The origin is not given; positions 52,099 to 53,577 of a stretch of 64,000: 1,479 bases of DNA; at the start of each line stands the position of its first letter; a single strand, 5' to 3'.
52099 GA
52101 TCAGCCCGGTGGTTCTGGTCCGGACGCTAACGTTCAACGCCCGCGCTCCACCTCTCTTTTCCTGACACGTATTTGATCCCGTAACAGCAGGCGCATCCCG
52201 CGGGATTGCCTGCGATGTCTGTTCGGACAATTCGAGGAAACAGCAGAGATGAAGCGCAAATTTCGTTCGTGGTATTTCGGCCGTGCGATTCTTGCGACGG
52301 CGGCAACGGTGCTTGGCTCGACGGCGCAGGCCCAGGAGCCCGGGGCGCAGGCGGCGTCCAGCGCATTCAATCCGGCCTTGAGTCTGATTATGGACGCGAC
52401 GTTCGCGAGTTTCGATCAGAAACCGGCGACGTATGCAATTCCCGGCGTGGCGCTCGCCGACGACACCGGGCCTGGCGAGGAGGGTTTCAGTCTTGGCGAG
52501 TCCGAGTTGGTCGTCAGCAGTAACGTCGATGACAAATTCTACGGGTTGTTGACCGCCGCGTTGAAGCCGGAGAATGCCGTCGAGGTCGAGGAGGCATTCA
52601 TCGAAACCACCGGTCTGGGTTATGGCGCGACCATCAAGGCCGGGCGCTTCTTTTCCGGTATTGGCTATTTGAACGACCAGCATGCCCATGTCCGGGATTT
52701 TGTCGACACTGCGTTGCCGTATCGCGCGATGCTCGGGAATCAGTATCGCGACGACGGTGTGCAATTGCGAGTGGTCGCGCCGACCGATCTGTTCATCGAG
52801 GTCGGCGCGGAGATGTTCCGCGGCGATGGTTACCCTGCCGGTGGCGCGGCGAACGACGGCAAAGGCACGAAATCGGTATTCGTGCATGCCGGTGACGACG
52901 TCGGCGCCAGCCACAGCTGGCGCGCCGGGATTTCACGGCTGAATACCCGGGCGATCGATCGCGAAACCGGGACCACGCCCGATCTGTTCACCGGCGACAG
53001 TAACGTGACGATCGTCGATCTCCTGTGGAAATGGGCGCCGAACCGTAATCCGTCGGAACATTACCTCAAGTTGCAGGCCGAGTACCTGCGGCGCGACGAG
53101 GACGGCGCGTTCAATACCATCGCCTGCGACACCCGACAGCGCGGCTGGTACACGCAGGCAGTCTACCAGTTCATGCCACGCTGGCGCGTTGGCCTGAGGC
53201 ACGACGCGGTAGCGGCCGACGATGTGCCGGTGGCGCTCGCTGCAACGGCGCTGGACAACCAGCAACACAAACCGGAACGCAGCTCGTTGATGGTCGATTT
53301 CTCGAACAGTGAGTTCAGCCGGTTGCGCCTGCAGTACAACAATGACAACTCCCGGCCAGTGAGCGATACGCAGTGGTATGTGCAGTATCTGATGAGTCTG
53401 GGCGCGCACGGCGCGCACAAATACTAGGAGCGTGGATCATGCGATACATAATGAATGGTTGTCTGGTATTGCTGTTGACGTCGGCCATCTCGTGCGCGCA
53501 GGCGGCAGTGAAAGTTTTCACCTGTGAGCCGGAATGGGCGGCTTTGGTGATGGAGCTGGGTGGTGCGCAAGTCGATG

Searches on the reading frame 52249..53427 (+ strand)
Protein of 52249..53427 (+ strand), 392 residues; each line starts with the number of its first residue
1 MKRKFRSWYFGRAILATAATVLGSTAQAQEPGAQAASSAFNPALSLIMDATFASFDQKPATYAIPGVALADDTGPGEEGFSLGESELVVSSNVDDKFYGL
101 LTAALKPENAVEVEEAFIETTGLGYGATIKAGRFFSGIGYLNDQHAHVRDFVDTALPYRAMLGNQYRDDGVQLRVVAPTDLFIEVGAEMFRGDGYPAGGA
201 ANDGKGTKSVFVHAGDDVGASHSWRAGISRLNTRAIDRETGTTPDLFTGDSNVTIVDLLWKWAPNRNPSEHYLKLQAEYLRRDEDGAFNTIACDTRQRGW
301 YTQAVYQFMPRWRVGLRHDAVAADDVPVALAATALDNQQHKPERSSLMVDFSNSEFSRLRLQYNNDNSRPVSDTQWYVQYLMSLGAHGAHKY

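Call 91: search_protein_families(library=pfam, proteins=[window:52249-53427:+], max_evalue=0.01)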
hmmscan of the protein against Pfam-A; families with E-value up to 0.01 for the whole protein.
window:52249-53427:+ (392 aa): 1 family
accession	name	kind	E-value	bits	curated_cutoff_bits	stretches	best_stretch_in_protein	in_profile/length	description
PF07642.17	BBP2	-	0.0053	16.5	26.2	0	243-335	200-281/339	Putative beta-barrel porin-2, OmpL-like. bbp2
